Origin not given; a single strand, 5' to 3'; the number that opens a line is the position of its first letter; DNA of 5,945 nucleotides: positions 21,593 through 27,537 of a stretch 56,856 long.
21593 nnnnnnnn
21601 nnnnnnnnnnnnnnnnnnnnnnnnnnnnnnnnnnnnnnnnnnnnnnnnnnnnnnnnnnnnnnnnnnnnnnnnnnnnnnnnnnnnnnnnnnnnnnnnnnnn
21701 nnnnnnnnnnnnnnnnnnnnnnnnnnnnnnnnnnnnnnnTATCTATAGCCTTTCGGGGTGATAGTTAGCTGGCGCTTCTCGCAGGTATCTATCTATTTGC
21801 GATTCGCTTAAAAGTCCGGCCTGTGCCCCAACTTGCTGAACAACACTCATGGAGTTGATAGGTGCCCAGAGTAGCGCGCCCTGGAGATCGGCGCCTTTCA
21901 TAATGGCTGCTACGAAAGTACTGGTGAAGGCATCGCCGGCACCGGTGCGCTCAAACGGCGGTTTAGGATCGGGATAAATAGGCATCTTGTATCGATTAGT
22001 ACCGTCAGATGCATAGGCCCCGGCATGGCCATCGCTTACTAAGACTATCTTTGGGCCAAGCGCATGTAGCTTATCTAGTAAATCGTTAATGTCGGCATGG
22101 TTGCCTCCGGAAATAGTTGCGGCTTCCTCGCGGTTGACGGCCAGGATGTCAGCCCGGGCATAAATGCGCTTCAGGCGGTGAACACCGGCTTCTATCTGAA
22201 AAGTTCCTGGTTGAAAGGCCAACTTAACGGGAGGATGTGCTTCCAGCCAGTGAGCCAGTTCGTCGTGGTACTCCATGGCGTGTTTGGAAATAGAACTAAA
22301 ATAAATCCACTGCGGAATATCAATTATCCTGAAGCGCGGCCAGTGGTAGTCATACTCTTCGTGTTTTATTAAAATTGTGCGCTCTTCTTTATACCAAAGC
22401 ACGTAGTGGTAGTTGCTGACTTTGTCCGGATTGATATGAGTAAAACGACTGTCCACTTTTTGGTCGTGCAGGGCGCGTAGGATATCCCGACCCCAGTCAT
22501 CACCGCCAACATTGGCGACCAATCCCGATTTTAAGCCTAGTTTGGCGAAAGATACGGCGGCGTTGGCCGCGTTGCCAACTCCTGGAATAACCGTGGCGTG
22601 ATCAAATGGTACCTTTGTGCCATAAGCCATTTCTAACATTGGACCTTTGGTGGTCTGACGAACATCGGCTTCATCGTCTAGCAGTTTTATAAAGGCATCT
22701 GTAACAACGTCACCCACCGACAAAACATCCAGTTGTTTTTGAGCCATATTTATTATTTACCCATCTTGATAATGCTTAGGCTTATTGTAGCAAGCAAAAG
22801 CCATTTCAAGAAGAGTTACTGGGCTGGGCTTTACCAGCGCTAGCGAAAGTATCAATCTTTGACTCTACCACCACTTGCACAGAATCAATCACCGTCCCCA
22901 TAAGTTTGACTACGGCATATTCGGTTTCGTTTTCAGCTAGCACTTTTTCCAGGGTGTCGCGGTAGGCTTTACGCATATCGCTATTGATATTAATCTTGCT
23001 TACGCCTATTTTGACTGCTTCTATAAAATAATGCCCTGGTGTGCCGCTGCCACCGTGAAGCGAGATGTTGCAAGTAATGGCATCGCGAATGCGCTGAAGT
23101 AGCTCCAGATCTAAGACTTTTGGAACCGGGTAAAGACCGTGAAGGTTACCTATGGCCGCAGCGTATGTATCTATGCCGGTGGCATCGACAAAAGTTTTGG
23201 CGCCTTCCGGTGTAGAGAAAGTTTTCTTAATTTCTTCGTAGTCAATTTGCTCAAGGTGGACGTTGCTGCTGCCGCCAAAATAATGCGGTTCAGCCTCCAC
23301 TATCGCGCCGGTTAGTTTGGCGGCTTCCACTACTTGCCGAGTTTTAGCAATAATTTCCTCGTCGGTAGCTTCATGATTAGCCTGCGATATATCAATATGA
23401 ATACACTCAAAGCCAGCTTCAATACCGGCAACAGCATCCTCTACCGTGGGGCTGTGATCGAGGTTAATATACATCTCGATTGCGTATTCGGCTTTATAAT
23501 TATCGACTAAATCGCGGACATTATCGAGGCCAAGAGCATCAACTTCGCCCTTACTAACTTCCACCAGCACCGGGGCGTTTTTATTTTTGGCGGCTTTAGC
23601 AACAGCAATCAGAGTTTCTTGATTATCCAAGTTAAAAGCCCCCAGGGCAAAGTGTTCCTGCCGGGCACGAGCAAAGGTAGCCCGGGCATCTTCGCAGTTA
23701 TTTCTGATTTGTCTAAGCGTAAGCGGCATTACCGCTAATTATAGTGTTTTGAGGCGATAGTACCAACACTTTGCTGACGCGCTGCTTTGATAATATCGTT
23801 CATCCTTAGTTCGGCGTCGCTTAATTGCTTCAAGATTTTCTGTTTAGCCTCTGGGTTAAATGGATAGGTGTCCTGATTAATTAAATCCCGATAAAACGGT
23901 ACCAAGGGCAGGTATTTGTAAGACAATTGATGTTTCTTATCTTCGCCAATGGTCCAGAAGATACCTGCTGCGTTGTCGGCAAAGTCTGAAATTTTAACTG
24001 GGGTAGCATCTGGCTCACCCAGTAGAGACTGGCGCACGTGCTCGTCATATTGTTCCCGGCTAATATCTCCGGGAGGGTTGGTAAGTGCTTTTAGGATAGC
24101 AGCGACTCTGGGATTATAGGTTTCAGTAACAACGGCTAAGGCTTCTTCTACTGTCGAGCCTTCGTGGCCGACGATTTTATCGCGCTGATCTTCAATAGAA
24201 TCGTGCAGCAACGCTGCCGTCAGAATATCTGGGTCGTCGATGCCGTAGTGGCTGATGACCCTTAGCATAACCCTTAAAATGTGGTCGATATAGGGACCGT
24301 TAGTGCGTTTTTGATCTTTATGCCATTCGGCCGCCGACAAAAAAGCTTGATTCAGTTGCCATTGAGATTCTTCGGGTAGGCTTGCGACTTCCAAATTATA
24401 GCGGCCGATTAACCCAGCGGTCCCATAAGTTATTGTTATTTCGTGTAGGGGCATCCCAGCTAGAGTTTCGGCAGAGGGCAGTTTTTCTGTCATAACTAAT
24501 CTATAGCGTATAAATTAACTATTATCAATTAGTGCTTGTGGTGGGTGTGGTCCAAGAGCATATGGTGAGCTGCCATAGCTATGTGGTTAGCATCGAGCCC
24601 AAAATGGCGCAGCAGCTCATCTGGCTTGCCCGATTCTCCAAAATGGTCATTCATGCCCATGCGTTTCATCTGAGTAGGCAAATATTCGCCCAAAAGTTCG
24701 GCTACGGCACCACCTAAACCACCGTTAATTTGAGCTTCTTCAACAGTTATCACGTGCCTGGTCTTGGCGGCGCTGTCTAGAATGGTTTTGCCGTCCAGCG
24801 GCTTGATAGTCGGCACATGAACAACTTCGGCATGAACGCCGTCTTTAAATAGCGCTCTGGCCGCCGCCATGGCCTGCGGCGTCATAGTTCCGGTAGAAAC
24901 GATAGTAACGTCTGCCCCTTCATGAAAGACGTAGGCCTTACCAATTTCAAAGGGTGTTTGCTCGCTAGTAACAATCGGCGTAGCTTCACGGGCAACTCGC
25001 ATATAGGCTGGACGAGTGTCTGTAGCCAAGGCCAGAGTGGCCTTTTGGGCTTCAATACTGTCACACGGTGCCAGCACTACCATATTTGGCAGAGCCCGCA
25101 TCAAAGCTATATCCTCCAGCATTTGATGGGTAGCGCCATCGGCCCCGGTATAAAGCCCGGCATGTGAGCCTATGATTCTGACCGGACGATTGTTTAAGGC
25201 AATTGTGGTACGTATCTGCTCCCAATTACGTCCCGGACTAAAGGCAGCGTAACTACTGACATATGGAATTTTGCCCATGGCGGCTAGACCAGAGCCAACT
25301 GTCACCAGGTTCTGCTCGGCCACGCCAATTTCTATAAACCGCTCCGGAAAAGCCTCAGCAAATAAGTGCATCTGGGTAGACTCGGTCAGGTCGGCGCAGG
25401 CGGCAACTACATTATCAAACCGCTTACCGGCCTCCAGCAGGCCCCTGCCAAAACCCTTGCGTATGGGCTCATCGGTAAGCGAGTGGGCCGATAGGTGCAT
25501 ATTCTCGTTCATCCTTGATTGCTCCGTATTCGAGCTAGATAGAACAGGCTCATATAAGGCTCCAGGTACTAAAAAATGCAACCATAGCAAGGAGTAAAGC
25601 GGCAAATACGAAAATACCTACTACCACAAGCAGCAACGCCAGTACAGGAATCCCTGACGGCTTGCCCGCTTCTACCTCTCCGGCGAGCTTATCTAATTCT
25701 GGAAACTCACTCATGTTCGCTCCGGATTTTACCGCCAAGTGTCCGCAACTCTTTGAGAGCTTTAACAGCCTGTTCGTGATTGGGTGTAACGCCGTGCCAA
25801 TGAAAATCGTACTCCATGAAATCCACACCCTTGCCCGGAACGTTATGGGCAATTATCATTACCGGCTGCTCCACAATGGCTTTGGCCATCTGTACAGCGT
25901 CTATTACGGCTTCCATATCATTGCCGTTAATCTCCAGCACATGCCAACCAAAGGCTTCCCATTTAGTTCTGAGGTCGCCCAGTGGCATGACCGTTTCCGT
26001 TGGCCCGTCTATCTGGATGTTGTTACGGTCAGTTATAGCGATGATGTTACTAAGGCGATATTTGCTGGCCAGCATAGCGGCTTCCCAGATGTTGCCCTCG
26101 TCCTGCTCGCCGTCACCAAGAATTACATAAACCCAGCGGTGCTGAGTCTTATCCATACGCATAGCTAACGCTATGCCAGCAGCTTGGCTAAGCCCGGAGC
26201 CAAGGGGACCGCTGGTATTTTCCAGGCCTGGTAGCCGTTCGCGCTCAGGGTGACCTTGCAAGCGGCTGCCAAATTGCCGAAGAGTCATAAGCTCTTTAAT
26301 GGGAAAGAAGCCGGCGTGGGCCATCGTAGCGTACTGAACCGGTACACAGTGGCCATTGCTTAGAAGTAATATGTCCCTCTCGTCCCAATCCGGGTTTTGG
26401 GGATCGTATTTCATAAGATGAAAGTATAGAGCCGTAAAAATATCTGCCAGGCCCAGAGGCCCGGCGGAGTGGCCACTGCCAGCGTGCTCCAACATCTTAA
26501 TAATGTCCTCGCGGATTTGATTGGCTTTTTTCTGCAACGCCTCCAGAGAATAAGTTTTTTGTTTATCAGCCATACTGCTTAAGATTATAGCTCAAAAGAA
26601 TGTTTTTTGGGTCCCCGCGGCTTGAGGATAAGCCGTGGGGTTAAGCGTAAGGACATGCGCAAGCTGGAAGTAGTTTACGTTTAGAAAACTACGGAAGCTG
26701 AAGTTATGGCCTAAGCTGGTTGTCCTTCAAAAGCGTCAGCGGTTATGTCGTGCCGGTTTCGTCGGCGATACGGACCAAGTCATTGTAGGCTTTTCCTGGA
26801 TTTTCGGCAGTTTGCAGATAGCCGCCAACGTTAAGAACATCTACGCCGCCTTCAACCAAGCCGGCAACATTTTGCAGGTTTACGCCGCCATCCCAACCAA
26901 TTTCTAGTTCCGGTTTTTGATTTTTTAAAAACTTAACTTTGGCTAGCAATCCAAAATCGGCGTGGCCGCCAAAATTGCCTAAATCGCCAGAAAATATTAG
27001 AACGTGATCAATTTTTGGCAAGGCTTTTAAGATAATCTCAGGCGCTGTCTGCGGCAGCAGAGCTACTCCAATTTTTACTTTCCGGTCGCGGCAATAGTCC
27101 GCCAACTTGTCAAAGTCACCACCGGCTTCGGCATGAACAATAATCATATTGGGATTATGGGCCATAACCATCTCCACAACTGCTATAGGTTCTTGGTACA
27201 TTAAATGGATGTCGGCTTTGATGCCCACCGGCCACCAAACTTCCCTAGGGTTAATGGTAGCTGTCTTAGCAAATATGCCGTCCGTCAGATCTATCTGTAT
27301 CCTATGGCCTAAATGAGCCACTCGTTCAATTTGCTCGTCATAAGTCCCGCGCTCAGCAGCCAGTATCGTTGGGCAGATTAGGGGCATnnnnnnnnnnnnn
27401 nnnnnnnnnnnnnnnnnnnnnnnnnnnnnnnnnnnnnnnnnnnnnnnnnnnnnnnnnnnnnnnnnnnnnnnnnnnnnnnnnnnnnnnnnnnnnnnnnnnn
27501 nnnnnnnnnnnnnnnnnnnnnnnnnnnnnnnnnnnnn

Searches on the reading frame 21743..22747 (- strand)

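Call 38: search_protein_families(library=pfam, proteins=[window:21743-22747:-], max_evalue=0.001)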
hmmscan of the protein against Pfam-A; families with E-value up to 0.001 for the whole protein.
window:21743-22747:- (334 aa): 2 families
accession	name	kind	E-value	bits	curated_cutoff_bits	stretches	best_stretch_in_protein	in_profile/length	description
PF00294.29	PfkB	-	4.2e-33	115.4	25.8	1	58-311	37-298/302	pfkB family carbohydrate kinase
PF08543.17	Phos_pyr_kin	-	5.2e-06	26.4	27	1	189-295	109-224/246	Phosphomethylpyrimidine kinase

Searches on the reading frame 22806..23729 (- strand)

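Call 38: search_protein_families(library=pfam, proteins=[window:22806-23729:-], max_evalue=0.001)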
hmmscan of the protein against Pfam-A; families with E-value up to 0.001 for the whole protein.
window:22806-23729:- (307 aa): 1 family
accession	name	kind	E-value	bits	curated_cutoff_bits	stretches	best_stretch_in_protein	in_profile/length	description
PF01116.26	F_bP_aldolase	-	3.5e-62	210.9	25.5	1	15-300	3-277/277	Fructose-bisphosphate aldolase class-II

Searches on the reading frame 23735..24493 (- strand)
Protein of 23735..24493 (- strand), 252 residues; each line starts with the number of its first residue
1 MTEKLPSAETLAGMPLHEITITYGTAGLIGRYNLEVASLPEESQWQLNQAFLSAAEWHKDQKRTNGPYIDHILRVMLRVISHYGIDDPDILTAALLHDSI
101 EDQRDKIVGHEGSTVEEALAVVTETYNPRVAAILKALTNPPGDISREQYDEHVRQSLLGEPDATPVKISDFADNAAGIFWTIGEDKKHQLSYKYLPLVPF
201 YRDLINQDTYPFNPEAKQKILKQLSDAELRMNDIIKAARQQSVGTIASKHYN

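Call 38: search_protein_families(library=pfam, proteins=[window:23735-24493:-], max_evalue=0.001)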
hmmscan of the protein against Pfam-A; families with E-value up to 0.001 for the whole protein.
window:23735-24493:- (252 aa): 1 family
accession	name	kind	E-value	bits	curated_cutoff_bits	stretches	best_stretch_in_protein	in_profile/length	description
PF13328.12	HD_4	-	4.6e-05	23.6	27.2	1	53-138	4-75/156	HD domain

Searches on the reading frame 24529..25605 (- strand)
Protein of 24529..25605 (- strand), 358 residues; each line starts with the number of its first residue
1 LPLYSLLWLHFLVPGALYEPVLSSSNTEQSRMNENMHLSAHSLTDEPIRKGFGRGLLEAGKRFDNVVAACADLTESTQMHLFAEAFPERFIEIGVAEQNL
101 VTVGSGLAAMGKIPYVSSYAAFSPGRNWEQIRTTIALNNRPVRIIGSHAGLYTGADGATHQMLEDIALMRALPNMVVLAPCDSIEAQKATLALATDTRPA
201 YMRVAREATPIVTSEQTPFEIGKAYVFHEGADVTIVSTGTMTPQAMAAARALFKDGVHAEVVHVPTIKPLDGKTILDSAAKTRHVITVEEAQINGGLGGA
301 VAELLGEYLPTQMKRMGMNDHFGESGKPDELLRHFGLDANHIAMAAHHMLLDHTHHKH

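Call 39: search_protein_families(library=pfam, proteins=[window:24529-25605:-], max_evalue=0.001)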
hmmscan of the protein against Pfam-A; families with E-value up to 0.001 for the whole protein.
window:24529-25605:- (358 aa): 3 families
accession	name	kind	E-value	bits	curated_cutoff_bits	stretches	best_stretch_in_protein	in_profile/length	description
PF02779.29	Transket_pyr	-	8.7e-37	126.9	27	1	48-209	5-172/174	Transketolase, pyrimidine binding domain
PF02780.25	Transketolase_C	-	1.3e-35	122.5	25.9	1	222-342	1-124/124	Transketolase, C-terminal domain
PF22613.1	Transketolase_C_1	-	1.3e-09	38.7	27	1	224-338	2-113/113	Transketolase-like TK C-terminal domain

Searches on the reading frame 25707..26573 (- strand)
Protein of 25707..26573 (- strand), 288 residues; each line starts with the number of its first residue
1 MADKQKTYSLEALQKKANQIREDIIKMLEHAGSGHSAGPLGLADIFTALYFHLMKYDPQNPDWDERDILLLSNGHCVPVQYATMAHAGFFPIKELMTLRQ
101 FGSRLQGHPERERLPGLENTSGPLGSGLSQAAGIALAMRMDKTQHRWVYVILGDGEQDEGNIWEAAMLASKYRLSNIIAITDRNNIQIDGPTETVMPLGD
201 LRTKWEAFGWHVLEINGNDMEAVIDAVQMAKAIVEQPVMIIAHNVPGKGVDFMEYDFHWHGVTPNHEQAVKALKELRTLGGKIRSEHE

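Call 39: search_protein_families(library=pfam, proteins=[window:25707-26573:-], max_evalue=0.001)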
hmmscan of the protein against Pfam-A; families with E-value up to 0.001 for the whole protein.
window:25707-26573:- (288 aa): 4 families
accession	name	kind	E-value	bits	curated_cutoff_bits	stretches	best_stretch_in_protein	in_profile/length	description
PF00456.26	Transketolase_N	-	1.1e-57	195.9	22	1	15-275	4-273/334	Transketolase, thiamine diphosphate binding domain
PF00676.26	E1_dh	-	6.2e-13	48.8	22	1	117-233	96-210/300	Dehydrogenase E1 component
PF13292.11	DXP_synthase_N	-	6.5e-10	39.2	21.2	1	6-188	11-175/274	1-deoxy-D-xylulose-5-phosphate synthase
PF09364.15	XFP_N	-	1.3e-05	24.7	23.7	1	113-226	131-243/364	XFP N-terminal domain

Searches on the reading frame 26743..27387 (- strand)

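Call 39: search_protein_families(library=pfam, proteins=[window:26743-27387:-], max_evalue=0.001)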
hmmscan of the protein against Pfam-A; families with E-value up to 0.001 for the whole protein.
window:26743-27387:- (214 aa): 1 family
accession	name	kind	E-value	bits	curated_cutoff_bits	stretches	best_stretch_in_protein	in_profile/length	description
PF00834.25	Ribul_P_3_epim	-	1.7e-23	83.5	21.1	1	4-189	2-195/198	Ribulose-phosphate 3 epimerase family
